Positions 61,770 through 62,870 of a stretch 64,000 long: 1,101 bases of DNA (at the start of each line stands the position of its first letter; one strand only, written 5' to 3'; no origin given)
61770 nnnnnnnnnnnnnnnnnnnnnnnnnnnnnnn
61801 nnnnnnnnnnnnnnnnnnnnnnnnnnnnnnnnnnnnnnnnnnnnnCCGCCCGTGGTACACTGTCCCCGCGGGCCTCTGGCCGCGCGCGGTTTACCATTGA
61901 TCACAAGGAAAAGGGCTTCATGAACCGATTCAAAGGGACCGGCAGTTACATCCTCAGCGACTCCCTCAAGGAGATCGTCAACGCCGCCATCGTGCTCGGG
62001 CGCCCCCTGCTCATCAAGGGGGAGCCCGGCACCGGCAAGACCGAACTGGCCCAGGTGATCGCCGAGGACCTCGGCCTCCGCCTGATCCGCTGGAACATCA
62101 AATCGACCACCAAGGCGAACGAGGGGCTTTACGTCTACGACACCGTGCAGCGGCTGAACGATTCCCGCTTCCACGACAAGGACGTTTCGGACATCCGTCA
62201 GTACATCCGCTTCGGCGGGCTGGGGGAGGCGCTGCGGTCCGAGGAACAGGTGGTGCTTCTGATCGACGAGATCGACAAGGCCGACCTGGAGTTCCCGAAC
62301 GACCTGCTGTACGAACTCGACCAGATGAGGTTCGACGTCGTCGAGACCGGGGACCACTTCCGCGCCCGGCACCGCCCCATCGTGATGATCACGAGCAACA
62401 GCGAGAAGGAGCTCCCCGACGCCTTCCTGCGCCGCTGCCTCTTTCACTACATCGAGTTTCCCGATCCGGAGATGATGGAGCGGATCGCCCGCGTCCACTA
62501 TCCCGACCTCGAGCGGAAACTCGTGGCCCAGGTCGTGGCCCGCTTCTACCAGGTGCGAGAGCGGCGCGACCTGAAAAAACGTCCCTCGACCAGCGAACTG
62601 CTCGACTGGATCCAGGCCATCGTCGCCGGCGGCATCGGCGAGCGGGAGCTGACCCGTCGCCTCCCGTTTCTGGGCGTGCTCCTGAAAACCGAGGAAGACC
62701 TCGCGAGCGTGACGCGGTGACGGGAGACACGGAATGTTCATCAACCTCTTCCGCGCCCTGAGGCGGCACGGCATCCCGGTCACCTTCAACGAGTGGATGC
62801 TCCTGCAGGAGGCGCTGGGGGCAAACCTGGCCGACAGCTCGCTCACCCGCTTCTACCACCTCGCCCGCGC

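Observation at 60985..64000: CitE-like lyase, MoxR-type AAA+ (CoxD-like), VWA (CoxE-like) and rubredoxin in one tight co-directional block without a visible client enzyme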

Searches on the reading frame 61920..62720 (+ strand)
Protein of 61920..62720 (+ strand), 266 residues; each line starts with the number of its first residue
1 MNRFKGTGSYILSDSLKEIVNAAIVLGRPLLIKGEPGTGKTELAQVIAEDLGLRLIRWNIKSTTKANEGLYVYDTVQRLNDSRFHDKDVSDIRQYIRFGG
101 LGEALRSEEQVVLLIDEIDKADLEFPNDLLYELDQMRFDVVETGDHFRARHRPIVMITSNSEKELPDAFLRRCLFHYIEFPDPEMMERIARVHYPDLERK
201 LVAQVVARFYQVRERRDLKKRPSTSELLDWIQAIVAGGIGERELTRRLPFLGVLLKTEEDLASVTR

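Call 4: search_protein_families(library=pfam, proteins=[window:61920-62720:+], max_evalue=0.01)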
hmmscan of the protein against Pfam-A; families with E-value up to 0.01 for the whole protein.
window:61920-62720:+ (266 aa): 17 families
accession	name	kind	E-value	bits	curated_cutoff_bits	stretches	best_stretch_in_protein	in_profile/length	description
PF00004.35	AAA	-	4.2e-12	47.1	21.2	1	30-175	1-125/131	ATPase family associated with various cellular activities (AAA)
PF07728.20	AAA_5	-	2.1e-09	38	22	1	29-173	1-139/139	AAA domain (dynein-related subfamily)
PF07724.20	AAA_2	-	3.6e-08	34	27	1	31-165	7-129/166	AAA domain (Cdc48 subfamily)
PF13401.12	AAA_22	-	6.4e-07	30.2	27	1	29-134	7-109/130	AAA domain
PF00158.32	Sigma54_activat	-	1.2e-06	28.8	20.2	0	108-179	92-163/168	Sigma-54 interaction domain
PF05496.18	RuvB_N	-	6.1e-05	23.3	27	1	30-55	36-61/159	Holliday junction DNA helicase RuvB P-loop domain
PF13191.12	AAA_16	-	0.00011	23.2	32.6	1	27-124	22-147/167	AAA ATPase domain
PF13238.12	AAA_18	-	0.00011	23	29.4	1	31-196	2-115/128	AAA domain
PF20030.5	bpMoxR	-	0.00031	20.3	27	1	9-85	13-88/205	MoxR domain in the MoxR-vWA-beta-propeller ternary systems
PF06068.19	TIP49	-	0.00046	19.9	23.8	1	18-53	41-76/347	TIP49 P-loop domain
PF13245.12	AAA_19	-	0.00054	20.6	25.1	1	24-146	8-126/134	AAA domain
PF05729.18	NACHT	-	0.0013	19.1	26.7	0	28-51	1-24/167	NACHT domain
PF13604.12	AAA_30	-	0.0014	18.8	27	1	29-146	20-125/191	AAA domain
PF24883.2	NPHP3_N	-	0.0057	17.3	24.8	0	28-51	23-46/164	Nephrocystin 3, N-terminal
PF13207.12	AAA_17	-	0.0059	17.3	27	0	34-56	2-24/136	AAA domain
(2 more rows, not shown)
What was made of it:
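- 61920..62720 (+): MoxR-family AAA+ ATPase, 266 aa, of the PA2707 subfamily. It is the core motor of the module. Pfam AAA E 4e-12 and AAA_5 E 2e-9 (call 4).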

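Call 5: search_protein_families(library=ncbifam, proteins=[window:61920-62720:+], max_evalue=0.01)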
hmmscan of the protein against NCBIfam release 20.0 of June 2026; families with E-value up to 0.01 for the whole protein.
window:61920-62720:+ (266 aa): 17 families
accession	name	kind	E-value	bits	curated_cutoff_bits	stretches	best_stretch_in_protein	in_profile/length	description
NF047784.1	MadB_ATPase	equivalog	2.9e-36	125.2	475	2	101-261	130-290/298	MadB family AAA-type ATPase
TIGR02639.1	ClpA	equivalog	6.2e-08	31.3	993.15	1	30-162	490-607/734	ATP-dependent Clp protease ATP-binding subunit ClpA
NF042959.1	IteA_antiphage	equivalog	3.2e-07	29.8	510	1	18-56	116-154/367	anti-phage ATPase IteA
NF003229.0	PRK04195.1-5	equivalog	2.4e-06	26.6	280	1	27-60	44-77/413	replication factor C large subunit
TIGR02928.1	TIGR02928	subfamily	0.00018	20.5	181.3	1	29-136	42-156/366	orc1/cdc6 family replication initiation protein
NF000868.0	PRK00080.1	equivalog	0.00028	19.9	282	1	28-55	49-79/330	Holliday junction branch migration DNA helicase RuvB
TIGR03346.1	chaperone_ClpB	equivalog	0.00029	19.3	1232.1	0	99-160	657-716/853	ATP-dependent chaperone ClpB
NF003230.0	PRK04195.1-6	equivalog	0.00033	19.4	441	1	27-61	39-73/494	replication factor C large subunit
TIGR00635.1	ruvB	equivalog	0.00046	19.3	299.05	1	30-55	33-58/305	Holliday junction branch migration DNA helicase RuvB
TIGR02173.1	cyt_kin_arch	equivalog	0.00052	20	102.1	1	31-74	4-47/169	(d)CMP kinase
TIGR02640.1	gas_vesic_GvpN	equivalog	0.0016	18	266.8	1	25-222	19-225/262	gas vesicle protein GvpN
TIGR00764.1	lon_rel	equivalog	0.0023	16.6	516.6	0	15-51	25-61/608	ATP-dependent protease LonB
TIGR03345.1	VI_ClpV1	equivalog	0.0064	14.8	884.95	0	99-165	658-722/852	type VI secretion system ATPase TssH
NF006610.0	PRK09169.1-4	subfamily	0.0065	13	4299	1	16-100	2856-2936/3056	hypothetical protein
NF008263.0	PRK11034.1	equivalog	0.0076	14.2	1350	0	30-164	491-611/758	ATP-dependent Clp protease ATP-binding subunit ClpA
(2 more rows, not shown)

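Call 16: search_solved_structures(query=window:61920-62720:+, max_evalue=0.001)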
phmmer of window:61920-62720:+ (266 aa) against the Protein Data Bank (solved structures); distinct sequences matched with E-value up to 0.001: 10.
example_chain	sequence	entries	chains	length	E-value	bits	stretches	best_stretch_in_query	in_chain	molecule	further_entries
6or5_A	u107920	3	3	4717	2.7e-17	66.6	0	20-89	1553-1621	Midasin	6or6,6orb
6i26_A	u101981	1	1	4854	7.2e-16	61.9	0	16-207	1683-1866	Midasin,Midasin,Midasin,Midasin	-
6i27_A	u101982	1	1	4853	7.2e-16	61.9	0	16-207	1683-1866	Midasin,Midasin,Midasin,Midasin,Midasin,Midasin,Midasin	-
6hyp_A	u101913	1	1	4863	7.2e-16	61.9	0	16-207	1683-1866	Midasin,Midasin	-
5jcs_s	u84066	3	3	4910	7.6e-16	61.8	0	16-207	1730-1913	Midasin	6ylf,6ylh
6lk0_A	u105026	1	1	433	0.00042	23.3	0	17-220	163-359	Pachytene checkpoint protein 2 homolog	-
7l9p_A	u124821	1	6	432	0.00049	23.1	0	17-56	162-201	Pachytene checkpoint protein 2 homolog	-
5vq9_D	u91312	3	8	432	0.00049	23.1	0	17-56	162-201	Pachytene checkpoint protein 2 homolog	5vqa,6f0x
5wc2_A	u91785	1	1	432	0.00053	23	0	17-56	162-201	Pachytene checkpoint protein 2 homolog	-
6uqe_A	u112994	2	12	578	0.00058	22.9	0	30-200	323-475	ATP-dependent Clp protease ATP-binding subunit ClpA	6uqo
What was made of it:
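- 61920..62720 (+): Best matches among solved structures are Midasin AAA domains, E 3e-17 (call 16).
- Closest known: NorQ/NorD and CbbQ/CbbO. Different: CbbQ, NorQ and RavA chains do not appear among PDB sequence hits at E<=1e-3, whereas Midasin does (call 16).
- Closest known: Midasin/Rea1. Same: The best solved-structure sequence matches of the ATPase are Midasin AAA modules (E 3e-17 to 8e-16, call 16).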

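Call 44: search_dna_similar(query=window:61920-62720:+, collection=plasmids, mode=protein, max_rows=60, rows=spread, max_evalue=0.00001)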
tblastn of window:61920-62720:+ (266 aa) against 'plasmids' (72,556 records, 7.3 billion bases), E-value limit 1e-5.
Records with a match: 134; places in all: 145; records where one place covers at least 80% of the query: 108.
Best place of each record, by identity: <60% 134.
By first word of the organism name: Streptomyces 25; Nostoc 11; Azospirillum 8; Arthrobacter 8; Ralstonia 7; Rhizobium 6; Acaryochloris 5; Sinorhizobium 5; Acinetobacter 4; Shinella 3; and 42 more.
By predicted mobility (MOB-suite, as given by PLSDB): non-mobilizable 68; mobilizable 37; conjugative 29.
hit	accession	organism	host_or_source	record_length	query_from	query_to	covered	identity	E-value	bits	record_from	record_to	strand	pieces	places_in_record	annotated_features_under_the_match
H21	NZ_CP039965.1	Pseudorhodobacter turbinis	single bacterial isolate,Turban shell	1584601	3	261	97%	57.8%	2e-94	311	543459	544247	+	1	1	record has no annotation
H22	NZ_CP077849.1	Acinetobacter baumannii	Homo sapiens,Rectal swab_P28_BU14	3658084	2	266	100%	56.5%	5e-91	301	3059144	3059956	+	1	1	none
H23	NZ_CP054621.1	Azospirillum oryzae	cell culture,soil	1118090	3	266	99%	55.9%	2e-85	284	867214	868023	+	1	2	record has no annotation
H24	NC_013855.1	Azospirillum sp. B510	-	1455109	3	266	99%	55.9%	5e-85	283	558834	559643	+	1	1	record has no annotation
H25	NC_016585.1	Azospirillum lipoferum 4B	-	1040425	3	266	99%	55.6%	1e-83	280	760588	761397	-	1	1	none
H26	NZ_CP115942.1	Ralstonia syzygii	Musa sp.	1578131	3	261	97%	55.5%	4e-87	290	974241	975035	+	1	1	none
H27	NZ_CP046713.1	Nostoc sp. ATCC 53789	-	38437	10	260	94%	45.2%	2e-55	198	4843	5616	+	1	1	MoxR family ATPase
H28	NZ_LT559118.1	Nonomuraea gerenzanensis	-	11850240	1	264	99%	39.7%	8e-32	130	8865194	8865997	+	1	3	none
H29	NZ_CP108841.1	Streptomyces chartreusis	-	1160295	3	265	99%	36.7%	2e-35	141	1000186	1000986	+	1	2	none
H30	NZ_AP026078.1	Acaryochloris marina MBIC10699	cell culture,Ascidian, Diplosoma similis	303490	2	259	97%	36.3%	3e-44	166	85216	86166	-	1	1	MoxR family ATPase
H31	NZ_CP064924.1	Acaryochloris marina S15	cell culture,surface of Pikea pinnata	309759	2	261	98%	35.7%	9e-35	139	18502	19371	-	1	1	MoxR family ATPase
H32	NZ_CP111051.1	Chondrinema litorale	Seaweed,red alga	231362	3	261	97%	35.5%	1e-42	161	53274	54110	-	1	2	MoxR family ATPase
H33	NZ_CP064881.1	Tolypothrix sp. PCC 7601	Fresh water sample,Fresh water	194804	10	256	93%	37.0%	2e-50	184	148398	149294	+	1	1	MoxR family ATPase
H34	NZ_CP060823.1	Cylindrospermopsis curvispora GIHE-G1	Water for algae observation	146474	9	266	97%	35.3%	6e-35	139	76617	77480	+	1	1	MoxR family ATPase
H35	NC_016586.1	Azospirillum lipoferum 4B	-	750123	3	261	97%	35.0%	2e-31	129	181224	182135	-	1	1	MoxR family ATPase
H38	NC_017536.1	Afipia carboxidovorans OM4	-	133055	26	266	91%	36.1%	1e-32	132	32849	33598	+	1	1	MoxR family ATPase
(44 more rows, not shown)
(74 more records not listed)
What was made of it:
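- On PA2707 subfamily (MoxR) with PA2706-type VWA: Orthologues next to VWA orthologues score 55.5-57.8%, and all other MoxR proteins, including CoxD, score 45% or less (call 44).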

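Call 45: get_annotated_region(hit=H38, flank=6000)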
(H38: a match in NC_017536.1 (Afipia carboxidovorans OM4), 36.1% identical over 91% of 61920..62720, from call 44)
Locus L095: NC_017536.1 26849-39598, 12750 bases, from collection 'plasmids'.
description: Afipia carboxidovorans OM4 plasmid pHCG3B, complete sequence
organism: Afipia carboxidovorans OM4 (NCBI taxid 1031710)
taxonomy: Bacteria; Pseudomonadota; Alphaproteobacteria; Hyphomicrobiales; Nitrobacteraceae; Afipia; Afipia carboxidovorans; Afipia carboxidovorans OM4
host: -; source: -; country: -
typing (MOB-suite, as given by PLSDB): conjugative; replicon rep_cluster_503; relaxase MOBQ; mating-pair formation MPF_T
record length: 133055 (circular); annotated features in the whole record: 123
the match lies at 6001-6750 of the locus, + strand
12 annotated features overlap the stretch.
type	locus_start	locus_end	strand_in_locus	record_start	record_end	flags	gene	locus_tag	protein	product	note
CDS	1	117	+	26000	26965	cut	-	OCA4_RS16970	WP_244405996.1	transporter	-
CDS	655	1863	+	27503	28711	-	-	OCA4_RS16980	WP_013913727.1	MHYT domain-containing protein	-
CDS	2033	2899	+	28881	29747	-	coxM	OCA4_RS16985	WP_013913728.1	carbon monoxide dehydrogenase medium subunit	-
CDS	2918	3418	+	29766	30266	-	coxS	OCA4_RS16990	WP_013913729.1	carbon monoxide dehydrogenase small subunit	-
CDS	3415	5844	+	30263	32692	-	-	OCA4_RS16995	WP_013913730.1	aerobic carbon-monoxide dehydrogenase large subunit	-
CDS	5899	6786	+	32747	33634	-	-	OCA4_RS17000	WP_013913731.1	MoxR family ATPase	-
CDS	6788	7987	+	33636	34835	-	-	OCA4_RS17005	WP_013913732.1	VWA domain-containing protein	-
CDS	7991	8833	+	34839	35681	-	-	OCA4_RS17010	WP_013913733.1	XdhC family protein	-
CDS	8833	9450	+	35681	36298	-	-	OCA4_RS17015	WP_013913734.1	carbon monoxide dehydrogenase subunit G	-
CDS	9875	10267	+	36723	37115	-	-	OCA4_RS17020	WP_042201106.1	MHYT domain-containing protein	-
CDS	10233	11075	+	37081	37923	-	-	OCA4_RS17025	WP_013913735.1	MHYT domain-containing protein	-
CDS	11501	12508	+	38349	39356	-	-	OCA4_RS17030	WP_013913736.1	XdhC family protein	-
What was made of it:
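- On CoxD/CoxE (APE2220 subfamily): Compare the true cluster in call 45.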

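Call 60: search_protein_families(library=padloc, proteins=[window:61920-62720:+], max_evalue=0.001)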
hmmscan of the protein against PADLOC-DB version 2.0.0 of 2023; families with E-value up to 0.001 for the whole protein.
window:61920-62720:+ (266 aa): 8 families
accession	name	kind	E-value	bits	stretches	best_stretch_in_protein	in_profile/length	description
PDLC02196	IetA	-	1.3e-07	29.4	1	18-56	113-151/374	-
PDLC02195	IetA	-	1.9e-06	25.5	1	17-56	127-166/395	-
PDLC00915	TRIP13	-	9.5e-06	23.2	0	26-50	62-86/302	TRIP13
PDLC04140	mad8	-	1.8e-05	22.4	1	24-199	24-101/314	mads_8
PDLC03838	DolB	-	2.4e-05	21.8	0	31-63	170-202/375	-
PDLC04232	IetA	-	8.4e-05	20.1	1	30-57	119-146/330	-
PDLC00914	TRIP13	-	0.00016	19.2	0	29-188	72-223/302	TRIP13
PDLC02350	AbiO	-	0.00035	17.5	1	8-69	175-234/468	AbiO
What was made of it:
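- The AAA protein gives weak partial hits to bpMoxR (Pfam E 3e-4) and to IetA/TRIP13 models (calls 4, 60).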

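Call 74: search_protein_families(library=ncbifam, proteins=[L095:5899-6786:+, L095:6788-7987:+], max_evalue=0.00001)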
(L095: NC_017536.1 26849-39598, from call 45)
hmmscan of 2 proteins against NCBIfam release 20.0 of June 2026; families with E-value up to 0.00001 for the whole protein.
L095:5899-6786:+ (295 aa): 2 families
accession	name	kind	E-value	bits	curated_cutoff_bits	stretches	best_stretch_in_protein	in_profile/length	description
NF047784.1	MadB_ATPase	equivalog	5.6e-84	281.8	475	1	7-286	4-297/298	MadB family AAA-type ATPase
TIGR02640.1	gas_vesic_GvpN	equivalog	2.5e-10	40.3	266.8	1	35-250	20-236/262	gas vesicle protein GvpN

L095:6788-7987:+ (399 aa): 2 families
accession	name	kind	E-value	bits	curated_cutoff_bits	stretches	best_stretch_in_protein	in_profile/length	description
NF047783.1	VWA_dom_MadC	equivalog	1.1e-22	80.6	600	1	169-356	269-454/498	MadC family VWA domain-containing protein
NF041121.1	SAV_2336_NTERM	domain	2.2e-10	40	200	1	78-248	4-175/475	SAV_2336 N-terminal domain-related protein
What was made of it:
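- On CoxD/CoxE (APE2220 subfamily): On NCBIfam MadB_ATPase the window AAA scores 125 bits and CoxD 282 bits (calls 5, 74).
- The AAA protein scores 125 bits on the CoxD-like NCBIfam model, against 282 bits for CoxD (calls 5, 74).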

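Call 81: search_protein_families(library=pfam, proteins=[L095:5899-6786:+, L095:6788-7987:+], max_evalue=0.0001)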
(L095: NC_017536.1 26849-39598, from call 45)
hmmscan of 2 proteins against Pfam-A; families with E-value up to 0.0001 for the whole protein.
L095:5899-6786:+ (295 aa): 6 families
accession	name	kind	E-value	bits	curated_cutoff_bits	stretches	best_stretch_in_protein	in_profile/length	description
PF07728.20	AAA_5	-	5.5e-13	49.5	22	1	38-190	1-139/139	AAA domain (dynein-related subfamily)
PF00004.35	AAA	-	2.8e-08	34.7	21.2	1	39-190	1-123/131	ATPase family associated with various cellular activities (AAA)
PF13401.12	AAA_22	-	1.1e-06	29.4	27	1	38-157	7-117/130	AAA domain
PF13191.12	AAA_16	-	2.1e-06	28.8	32.6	1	37-153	25-158/167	AAA ATPase domain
PF07726.17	AAA_3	-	1.1e-05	25.8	27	0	129-176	64-110/131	ATPase family associated with various cellular activities (AAA)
PF07724.20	AAA_2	-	1.5e-05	25.5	27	0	40-183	7-131/166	AAA domain (Cdc48 subfamily)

L095:6788-7987:+ (399 aa): 1 family
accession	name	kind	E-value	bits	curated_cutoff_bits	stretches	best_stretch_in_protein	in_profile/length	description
PF05762.20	VWA_CoxE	-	6e-86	287.9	26.4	1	169-389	2-222/222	VWA domain containing CoxE-like protein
